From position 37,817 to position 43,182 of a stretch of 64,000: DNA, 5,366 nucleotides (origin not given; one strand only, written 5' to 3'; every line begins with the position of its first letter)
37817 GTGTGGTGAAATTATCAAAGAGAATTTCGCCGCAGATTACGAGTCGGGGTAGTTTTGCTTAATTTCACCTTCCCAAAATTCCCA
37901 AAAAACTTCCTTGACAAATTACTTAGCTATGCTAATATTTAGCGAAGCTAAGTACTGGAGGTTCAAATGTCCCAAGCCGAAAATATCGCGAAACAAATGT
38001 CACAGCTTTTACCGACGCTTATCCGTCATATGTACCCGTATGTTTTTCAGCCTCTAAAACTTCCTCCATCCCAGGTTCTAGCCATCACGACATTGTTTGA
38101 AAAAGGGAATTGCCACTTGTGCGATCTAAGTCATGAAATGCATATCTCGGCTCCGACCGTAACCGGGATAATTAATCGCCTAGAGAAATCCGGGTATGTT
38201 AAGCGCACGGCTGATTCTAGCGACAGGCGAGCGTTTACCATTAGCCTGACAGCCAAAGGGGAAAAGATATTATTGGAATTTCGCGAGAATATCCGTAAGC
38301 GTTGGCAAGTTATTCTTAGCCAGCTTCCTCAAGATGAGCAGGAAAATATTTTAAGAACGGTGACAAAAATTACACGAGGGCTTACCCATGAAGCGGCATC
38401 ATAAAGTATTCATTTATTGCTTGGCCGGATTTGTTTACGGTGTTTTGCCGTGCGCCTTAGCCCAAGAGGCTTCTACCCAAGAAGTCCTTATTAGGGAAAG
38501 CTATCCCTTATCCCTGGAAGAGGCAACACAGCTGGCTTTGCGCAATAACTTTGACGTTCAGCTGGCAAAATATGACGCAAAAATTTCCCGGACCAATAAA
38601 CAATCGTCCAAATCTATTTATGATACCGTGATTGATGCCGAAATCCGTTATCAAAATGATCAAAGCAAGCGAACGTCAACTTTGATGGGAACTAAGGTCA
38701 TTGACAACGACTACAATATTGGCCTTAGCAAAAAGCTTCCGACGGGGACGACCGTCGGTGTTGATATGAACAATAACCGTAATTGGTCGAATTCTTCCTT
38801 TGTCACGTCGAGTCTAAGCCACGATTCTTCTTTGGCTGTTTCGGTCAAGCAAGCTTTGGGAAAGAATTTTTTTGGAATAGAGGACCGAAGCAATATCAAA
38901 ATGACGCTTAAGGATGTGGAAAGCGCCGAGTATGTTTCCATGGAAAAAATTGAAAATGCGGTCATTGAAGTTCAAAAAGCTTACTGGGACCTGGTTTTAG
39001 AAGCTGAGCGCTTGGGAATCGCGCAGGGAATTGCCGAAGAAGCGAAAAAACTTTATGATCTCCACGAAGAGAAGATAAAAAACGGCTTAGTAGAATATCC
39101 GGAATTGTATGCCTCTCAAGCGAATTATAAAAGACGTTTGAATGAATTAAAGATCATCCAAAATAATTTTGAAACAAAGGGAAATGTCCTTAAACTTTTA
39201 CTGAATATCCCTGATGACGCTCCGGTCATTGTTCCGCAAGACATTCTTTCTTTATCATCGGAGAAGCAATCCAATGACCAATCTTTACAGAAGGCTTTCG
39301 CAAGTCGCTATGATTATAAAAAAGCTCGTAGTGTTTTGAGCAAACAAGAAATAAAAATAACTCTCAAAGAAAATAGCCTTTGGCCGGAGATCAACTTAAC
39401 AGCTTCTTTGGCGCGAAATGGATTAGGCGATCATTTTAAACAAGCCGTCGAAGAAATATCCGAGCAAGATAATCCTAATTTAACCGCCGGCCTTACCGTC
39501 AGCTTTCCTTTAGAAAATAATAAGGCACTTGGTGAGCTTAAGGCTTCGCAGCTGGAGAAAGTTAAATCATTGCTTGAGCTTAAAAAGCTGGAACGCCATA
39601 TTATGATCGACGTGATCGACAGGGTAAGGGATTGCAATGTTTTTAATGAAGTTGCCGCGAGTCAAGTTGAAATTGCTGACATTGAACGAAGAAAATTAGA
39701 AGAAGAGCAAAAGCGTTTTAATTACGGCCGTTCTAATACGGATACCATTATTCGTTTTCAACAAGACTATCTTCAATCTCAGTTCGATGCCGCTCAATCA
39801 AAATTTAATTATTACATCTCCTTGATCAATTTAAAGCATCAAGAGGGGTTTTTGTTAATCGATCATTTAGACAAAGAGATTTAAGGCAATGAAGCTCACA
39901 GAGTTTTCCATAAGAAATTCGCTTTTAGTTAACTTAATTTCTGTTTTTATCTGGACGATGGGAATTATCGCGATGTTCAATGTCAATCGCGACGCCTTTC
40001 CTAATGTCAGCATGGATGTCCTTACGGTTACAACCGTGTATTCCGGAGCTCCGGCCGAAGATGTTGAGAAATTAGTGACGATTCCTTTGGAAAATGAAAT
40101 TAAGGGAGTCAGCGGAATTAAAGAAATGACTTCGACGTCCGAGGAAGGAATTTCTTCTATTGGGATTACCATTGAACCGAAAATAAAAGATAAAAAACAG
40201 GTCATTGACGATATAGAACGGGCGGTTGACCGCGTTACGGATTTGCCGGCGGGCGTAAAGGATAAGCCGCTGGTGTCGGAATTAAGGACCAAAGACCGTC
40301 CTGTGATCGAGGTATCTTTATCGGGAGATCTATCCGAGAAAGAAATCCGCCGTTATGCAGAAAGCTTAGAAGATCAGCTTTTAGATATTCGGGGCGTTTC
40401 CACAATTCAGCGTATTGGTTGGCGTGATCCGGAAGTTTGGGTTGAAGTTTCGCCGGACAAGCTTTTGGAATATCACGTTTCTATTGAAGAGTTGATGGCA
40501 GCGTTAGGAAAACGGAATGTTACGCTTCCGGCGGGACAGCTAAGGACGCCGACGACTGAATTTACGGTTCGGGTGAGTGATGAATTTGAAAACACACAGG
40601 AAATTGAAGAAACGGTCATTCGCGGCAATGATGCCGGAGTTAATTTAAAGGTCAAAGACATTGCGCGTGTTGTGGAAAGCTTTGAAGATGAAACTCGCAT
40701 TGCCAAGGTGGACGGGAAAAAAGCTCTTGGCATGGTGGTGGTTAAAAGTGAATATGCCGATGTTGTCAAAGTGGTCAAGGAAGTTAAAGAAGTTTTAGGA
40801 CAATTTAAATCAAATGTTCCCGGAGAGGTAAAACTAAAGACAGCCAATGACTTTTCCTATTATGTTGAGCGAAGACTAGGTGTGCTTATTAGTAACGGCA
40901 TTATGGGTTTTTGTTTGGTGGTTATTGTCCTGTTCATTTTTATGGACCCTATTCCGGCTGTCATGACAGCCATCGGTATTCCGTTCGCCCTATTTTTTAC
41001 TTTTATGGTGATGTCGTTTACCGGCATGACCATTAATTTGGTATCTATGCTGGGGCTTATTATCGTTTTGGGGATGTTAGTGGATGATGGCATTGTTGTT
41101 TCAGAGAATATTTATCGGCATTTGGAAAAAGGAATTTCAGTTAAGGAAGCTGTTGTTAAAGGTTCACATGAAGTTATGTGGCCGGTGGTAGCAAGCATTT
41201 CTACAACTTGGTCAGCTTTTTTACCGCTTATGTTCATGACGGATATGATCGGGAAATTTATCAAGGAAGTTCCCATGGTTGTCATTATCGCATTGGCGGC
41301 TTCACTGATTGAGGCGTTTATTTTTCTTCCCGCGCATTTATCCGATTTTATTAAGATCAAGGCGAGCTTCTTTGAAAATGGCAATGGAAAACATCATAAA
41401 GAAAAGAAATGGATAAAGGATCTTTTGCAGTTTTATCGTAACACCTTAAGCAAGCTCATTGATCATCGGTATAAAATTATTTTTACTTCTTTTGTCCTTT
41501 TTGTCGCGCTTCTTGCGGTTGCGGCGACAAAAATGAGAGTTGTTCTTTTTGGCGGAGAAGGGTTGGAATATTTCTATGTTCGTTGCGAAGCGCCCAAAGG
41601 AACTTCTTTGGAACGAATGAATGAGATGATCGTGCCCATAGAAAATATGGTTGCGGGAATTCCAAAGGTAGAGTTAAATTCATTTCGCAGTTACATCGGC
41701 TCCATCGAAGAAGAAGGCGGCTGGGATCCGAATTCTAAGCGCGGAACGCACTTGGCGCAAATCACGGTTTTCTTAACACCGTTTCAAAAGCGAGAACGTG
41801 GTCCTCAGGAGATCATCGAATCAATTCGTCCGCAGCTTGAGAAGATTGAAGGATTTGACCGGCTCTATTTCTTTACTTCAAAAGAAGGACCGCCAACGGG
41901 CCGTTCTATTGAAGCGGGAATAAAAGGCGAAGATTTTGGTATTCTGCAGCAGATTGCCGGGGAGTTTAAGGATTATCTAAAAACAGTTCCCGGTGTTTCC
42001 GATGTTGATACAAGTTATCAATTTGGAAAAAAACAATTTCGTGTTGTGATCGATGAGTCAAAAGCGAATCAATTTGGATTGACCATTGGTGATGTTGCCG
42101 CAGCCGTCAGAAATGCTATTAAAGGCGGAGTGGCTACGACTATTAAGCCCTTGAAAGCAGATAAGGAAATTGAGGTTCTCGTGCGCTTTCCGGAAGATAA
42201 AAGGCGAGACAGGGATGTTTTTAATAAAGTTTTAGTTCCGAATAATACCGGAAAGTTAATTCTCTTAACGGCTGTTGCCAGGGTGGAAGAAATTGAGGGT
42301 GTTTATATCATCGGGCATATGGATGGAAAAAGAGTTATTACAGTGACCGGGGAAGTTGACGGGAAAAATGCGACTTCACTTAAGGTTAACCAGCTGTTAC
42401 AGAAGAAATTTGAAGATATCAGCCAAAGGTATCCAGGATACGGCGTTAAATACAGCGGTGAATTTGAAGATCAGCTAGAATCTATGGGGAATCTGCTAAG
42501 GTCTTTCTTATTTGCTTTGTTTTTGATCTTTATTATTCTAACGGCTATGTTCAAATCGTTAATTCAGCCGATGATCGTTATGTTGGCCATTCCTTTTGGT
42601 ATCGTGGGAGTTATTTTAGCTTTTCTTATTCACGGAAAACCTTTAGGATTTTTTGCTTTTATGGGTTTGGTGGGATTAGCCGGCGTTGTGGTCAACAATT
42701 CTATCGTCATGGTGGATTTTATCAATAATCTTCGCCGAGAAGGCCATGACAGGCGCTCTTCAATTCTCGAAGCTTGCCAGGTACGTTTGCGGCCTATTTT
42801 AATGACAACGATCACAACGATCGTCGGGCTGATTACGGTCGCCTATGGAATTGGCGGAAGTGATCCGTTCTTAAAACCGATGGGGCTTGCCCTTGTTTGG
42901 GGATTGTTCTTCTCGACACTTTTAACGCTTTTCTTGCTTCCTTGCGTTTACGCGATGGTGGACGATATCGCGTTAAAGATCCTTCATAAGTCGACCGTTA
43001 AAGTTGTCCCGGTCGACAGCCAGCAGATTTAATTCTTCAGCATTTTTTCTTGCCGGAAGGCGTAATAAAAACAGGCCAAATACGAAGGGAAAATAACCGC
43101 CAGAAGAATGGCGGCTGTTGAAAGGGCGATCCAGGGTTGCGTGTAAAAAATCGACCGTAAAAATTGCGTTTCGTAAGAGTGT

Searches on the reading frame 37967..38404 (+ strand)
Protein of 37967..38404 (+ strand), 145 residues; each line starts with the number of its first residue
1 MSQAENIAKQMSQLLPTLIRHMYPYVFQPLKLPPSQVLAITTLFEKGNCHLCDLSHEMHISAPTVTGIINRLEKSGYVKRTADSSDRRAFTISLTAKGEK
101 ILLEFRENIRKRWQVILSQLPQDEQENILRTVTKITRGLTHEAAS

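Call 60: search_protein_families(library=pfam, proteins=[window:37967-38404:+], max_evalue=0.00001)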
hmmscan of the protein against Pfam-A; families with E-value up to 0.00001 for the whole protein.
window:37967-38404:+ (145 aa): 5 families
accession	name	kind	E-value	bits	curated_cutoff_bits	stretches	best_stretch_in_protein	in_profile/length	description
PF01047.28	MarR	-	1.8e-14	53.8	24.6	1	32-89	1-58/59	MarR family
PF12802.13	MarR_2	-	9.7e-09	35.7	27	1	35-89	6-61/61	MarR family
PF22381.2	Staph_reg_Sar_Rot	-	3.1e-07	30.8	27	1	29-102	9-82/85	Transcriptional regulator SarA/Rot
PF13463.12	HTH_27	-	5.2e-07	30.3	22.2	1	34-98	3-68/68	Winged helix DNA-binding domain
PF01325.25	Fe_dep_repress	-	2.8e-06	27.9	26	1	51-80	25-54/60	Iron dependent repressor, N-terminal DNA binding domain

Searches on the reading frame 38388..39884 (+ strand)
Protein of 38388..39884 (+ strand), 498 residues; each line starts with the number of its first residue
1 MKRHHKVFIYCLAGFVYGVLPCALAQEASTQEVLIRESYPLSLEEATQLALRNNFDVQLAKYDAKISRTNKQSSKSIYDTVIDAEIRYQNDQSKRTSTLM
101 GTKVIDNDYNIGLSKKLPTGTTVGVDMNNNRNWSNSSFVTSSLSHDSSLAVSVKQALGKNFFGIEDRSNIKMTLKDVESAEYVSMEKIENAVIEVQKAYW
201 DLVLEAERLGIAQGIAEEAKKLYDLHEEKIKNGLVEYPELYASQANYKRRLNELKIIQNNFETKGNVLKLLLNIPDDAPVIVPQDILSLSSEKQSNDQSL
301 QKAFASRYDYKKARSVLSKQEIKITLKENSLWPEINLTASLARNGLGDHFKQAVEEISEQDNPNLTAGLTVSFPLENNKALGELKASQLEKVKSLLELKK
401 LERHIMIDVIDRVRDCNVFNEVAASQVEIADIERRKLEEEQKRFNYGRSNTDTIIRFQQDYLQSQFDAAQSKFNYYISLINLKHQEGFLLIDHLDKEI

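Call 59: search_protein_families(library=pfam, proteins=[window:38388-39884:+], max_evalue=0.00001)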
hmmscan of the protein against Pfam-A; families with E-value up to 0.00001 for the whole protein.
window:38388-39884:+ (498 aa): 1 family
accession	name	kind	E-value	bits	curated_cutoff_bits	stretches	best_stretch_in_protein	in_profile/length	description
PF02321.23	OEP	-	3.6e-29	102.3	22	2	297-483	2-183/187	Outer membrane efflux protein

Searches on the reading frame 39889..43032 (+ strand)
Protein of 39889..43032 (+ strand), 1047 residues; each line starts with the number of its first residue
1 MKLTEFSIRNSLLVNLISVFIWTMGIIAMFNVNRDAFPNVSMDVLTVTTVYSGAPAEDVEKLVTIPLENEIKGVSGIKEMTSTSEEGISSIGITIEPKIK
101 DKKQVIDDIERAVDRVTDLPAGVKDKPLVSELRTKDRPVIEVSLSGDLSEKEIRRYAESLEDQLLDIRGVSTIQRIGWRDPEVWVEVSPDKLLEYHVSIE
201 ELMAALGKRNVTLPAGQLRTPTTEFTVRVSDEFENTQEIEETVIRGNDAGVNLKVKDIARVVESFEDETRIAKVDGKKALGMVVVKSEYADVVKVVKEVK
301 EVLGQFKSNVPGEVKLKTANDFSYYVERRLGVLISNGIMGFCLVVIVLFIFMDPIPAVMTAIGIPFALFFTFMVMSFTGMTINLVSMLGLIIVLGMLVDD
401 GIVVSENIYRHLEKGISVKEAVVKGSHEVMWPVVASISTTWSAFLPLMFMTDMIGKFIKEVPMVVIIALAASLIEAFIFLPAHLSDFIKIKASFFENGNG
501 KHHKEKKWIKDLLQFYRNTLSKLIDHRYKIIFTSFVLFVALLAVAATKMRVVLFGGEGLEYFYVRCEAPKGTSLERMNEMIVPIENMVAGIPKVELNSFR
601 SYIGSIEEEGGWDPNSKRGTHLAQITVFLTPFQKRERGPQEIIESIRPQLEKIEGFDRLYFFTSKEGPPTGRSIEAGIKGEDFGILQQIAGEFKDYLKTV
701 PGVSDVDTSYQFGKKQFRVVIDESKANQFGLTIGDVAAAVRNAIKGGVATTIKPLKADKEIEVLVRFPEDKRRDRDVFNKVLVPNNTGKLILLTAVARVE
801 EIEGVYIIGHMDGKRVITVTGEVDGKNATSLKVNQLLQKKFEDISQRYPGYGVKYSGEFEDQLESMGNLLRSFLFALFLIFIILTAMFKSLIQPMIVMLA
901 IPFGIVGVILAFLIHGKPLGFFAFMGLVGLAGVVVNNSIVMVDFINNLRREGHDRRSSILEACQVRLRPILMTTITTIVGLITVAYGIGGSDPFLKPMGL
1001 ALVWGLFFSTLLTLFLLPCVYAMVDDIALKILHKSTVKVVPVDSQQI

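Call 59: search_protein_families(library=pfam, proteins=[window:39889-43032:+], max_evalue=0.00001)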
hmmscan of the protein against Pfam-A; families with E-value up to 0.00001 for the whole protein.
window:39889-43032:+ (1047 aa): 2 families
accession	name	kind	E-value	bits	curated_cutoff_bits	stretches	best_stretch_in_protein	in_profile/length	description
PF00873.25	ACR_tran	-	4.2e-204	680.7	28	1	4-1024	2-1020/1021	AcrB/AcrD/AcrF family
PF02355.23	SecD_SecF_C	-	3e-09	37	20.5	0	871-1018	35-180/189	Protein export membrane protein SecD/SecF, C-terminal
